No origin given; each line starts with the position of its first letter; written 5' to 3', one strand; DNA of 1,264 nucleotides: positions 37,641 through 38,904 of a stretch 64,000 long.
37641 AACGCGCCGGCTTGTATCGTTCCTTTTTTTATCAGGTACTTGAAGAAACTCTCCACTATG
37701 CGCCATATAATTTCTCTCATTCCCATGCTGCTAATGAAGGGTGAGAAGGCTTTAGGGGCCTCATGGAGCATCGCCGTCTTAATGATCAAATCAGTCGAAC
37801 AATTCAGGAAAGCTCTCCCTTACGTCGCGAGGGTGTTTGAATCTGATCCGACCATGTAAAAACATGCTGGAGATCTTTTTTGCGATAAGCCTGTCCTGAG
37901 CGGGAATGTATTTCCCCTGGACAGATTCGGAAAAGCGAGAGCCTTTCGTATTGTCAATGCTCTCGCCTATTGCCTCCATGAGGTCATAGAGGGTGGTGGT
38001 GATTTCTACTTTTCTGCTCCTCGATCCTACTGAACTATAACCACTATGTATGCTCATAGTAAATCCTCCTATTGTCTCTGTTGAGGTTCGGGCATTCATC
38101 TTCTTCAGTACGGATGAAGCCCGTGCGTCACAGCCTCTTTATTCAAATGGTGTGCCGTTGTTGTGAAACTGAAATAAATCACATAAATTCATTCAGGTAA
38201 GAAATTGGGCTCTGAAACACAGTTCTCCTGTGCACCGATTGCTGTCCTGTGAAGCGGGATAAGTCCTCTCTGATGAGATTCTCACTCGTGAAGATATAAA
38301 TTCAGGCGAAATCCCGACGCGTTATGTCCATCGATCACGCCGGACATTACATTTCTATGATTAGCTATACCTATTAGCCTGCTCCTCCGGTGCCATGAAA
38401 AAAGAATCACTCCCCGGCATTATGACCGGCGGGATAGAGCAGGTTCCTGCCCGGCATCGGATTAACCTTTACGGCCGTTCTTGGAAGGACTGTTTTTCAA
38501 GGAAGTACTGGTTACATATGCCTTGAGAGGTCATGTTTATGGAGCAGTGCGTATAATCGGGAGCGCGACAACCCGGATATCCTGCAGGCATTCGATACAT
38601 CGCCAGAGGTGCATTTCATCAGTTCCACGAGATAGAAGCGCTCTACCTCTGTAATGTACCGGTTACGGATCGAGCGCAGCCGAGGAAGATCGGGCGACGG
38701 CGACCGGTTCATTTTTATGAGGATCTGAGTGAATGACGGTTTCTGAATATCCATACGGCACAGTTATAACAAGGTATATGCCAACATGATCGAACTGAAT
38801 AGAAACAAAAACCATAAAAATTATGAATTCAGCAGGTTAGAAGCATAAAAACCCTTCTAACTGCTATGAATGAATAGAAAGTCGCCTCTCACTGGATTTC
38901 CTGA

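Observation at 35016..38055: Sigma factor co-transcribed with a Lon-like pseudo-AAA+ protein and a strongly translated 88-aa unknown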

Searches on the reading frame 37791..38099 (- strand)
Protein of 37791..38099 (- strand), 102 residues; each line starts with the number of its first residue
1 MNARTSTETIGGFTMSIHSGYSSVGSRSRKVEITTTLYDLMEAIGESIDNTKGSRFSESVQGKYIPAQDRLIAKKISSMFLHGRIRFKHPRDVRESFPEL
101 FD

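Call 3: search_protein_families(library=pfam, proteins=[window:37791-38099:-], max_evalue=1)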
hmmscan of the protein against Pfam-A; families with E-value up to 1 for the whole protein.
window:37791-38099:- (102 aa): 0 families

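Call 4: search_protein_families(library=ncbifam, proteins=[window:37791-38099:-], max_evalue=1)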
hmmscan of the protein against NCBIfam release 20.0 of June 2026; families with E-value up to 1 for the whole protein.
window:37791-38099:- (102 aa): 0 families

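Call 6: search_protein_families(library=padloc, proteins=[window:37791-38099:-], max_evalue=1)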
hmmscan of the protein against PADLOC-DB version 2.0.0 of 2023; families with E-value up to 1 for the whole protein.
window:37791-38099:- (102 aa): 0 families

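Call 33: find_homologous_proteins(query=window:37791-38057:-, max_evalue=0.01)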
Query window:37791-38057:- (88 aa): 8 proteins with E <= 0.01 among 9 candidates.
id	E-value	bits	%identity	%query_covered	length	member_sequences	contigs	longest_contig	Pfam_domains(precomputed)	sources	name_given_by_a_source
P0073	6.5e-50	184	100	100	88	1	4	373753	-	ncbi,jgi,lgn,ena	-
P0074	4.1e-42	160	89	100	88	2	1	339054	-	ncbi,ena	-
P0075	4.5e-38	147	82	100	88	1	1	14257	-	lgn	-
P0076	1.1e-32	130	73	100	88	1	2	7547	-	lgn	-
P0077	2.9e-26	109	63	100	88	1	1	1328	-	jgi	jgi:hypothetical protein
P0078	3.2e-26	109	63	100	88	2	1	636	-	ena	-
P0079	3.1e-25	106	64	100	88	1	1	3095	-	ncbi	-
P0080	1.6e-24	104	61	100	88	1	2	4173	-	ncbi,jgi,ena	-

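Call 40: search_protein_representatives(alignment_id=A2)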
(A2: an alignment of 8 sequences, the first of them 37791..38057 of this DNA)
Query: 8 sequences, 88 profile positions. Proteins with E-value up to 0.001 (for the whole library): 13; up to 1e-10: 5; up to 1e-30: 1. The best 13 are listed.
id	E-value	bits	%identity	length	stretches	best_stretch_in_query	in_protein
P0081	2.8e-31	123.9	-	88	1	1-88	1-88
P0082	7.3e-26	106.5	-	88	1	1-88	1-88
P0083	5.0e-23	97.4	-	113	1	1-86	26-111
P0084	1.8e-17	79.6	-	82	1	1-87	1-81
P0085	1.4e-14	70.3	-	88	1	1-86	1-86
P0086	7.0e-09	52.1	-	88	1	11-87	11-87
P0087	3.2e-07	46.8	-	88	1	11-81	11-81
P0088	4.3e-06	43.2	-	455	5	45-81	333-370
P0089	1.3e-05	41.6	-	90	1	10-86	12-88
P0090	1.8e-05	41.1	-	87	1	1-87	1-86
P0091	1.3e-04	38.4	-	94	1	18-87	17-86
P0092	4.2e-04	36.8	-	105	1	9-86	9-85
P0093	6.5e-04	36.2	-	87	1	8-86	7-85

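Call 42: find_encoding_contigs(protein=P0087, flank=5000, max_places=3)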
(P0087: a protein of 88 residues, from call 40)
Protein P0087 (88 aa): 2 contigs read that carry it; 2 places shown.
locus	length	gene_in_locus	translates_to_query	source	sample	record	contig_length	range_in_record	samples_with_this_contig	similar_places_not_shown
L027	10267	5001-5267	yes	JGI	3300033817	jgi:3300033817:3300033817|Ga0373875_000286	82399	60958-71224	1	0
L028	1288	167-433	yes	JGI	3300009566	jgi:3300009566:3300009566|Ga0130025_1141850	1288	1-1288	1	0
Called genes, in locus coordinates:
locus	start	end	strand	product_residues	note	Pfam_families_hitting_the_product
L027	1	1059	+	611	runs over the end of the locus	PF01136:Peptidase_U32, PF12392:DUF3656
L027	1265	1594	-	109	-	PF18291:HU-HIG (weak), PF00216:Bac_DNA_binding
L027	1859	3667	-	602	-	PF18998:Flg_new_2, PF02568:ThiI (faint), PF18998:Flg_new_2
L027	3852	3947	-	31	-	-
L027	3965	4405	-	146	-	PF10604:Polyketide_cyc2, PF03364:Polyketide_cyc (weak)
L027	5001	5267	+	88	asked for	-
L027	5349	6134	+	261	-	PF00140:Sigma70_r1_2 (weak), PF04542:Sigma70_r2, PF04545:Sigma70_r4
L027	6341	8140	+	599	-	PF00009:GTP_EFTU, PF03144:GTP_EFTU_D2, PF14492:EFG_III (weak), PF00679:EFG_C, PF06421:LepA_C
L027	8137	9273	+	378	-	PF04055:Radical_SAM, PF06969:HemN_C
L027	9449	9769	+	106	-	PF11006:DUF2845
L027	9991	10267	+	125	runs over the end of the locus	PF00072:Response_reg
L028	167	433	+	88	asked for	-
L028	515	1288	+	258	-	?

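Call 59: search_protein_families(library=phrogs, proteins=[window:37791-38057:-], max_evalue=0.1)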
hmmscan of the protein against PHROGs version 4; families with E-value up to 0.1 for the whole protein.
window:37791-38057:- (88 aa): 1 family
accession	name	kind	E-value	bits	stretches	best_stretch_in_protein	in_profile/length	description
phrog_9522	-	tail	0.048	14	1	3-47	86-130/241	major tail protein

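Call 61: predict_structure(alignment_id=A4)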
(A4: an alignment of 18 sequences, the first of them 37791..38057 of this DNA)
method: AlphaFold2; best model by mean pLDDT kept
length: 88 residues; sequences in the alignment: 18
mean_pLDDT: 70.9   pTM: 0.51
mean pLDDT of the five models: 70.9, 66.4, 65.4, 64.3, 57.6
residues with pLDDT >= 90: 3; 70-90: 50; 50-70: 15; < 50: 20
segments of 3 or more residues with pLDDT < 50: 1-3, 6-8, 10-12, 39-45, 47-50
pLDDT, mean of each block of 10 residues (from residue 1): 48 66 84 61 47 77 88 89 82
secondary structure, 60 per line:
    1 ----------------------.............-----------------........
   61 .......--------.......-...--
elements in order: H23-35 H53-67 H76-82

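Call 64: fold_search(model_id=the predicted structure, library=pdb)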
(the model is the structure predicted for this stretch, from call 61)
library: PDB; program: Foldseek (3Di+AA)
matches with E <= 10: 3; with E <= 0.001: 0
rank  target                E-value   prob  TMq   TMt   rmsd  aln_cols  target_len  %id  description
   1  6w1s_W                5.3e+00  0.04  0.24  0.20  11.3        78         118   17  Atomic model of the mammalian Mediator complex (released 2021-03-10)
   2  4ce4_l                7.0e+00  0.04  0.21  0.23  11.5        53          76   11  39S large subunit of the porcine mitochondrial ribosome (released 2013-12-18)
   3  2np2_A                9.2e+00  0.05  0.30  0.27   6.2        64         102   16  Hbb-DNA complex (released 2007-02-27)

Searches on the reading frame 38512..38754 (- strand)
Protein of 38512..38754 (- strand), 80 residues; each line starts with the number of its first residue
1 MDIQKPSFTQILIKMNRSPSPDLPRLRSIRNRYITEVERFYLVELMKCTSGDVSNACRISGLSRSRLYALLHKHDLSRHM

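Call 3: search_protein_families(library=pfam, proteins=[window:38512-38754:-], max_evalue=1)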
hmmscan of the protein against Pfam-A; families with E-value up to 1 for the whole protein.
window:38512-38754:- (80 aa): 2 families
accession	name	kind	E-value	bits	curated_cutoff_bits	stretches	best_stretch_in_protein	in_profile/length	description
PF02954.25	HTH_8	-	0.0013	18.9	22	1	35-68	3-36/42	Bacterial regulatory protein, Fis family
PF12728.13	HTH_17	-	0.047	14.4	27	1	53-76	4-27/51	Helix-turn-helix domain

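Call 4: search_protein_families(library=ncbifam, proteins=[window:38512-38754:-], max_evalue=1)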
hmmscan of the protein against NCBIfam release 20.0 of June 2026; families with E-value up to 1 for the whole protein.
window:38512-38754:- (80 aa): 5 families
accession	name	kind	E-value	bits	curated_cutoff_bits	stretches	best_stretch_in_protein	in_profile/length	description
NF011695.0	PRK15115.1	equivalog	2.3e-06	26.7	763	1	23-77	389-439/445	two-component system response regulator GlrR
TIGR02915.1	PEP_resp_reg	equivalog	0.00019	20.4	502.6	1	25-76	397-444/445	PEP-CTERM-box response regulator transcription factor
NF001659.0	PRK00430.1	equivalog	0.02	15.6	99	1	33-76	54-97/98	DNA-binding transcriptional regulator Fis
NF049963.1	RespRegFlgRCampy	domain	0.05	12.5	750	1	21-74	375-427/429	fla regulon two-component system response regulator FlgR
NF002517.0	PRK01905.1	equivalog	0.058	14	122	1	33-76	33-76/77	Fis family transcriptional regulator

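Call 59: search_protein_families(library=phrogs, proteins=[window:38512-38754:-], max_evalue=0.1)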
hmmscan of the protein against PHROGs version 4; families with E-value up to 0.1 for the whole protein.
window:38512-38754:- (80 aa): 0 families
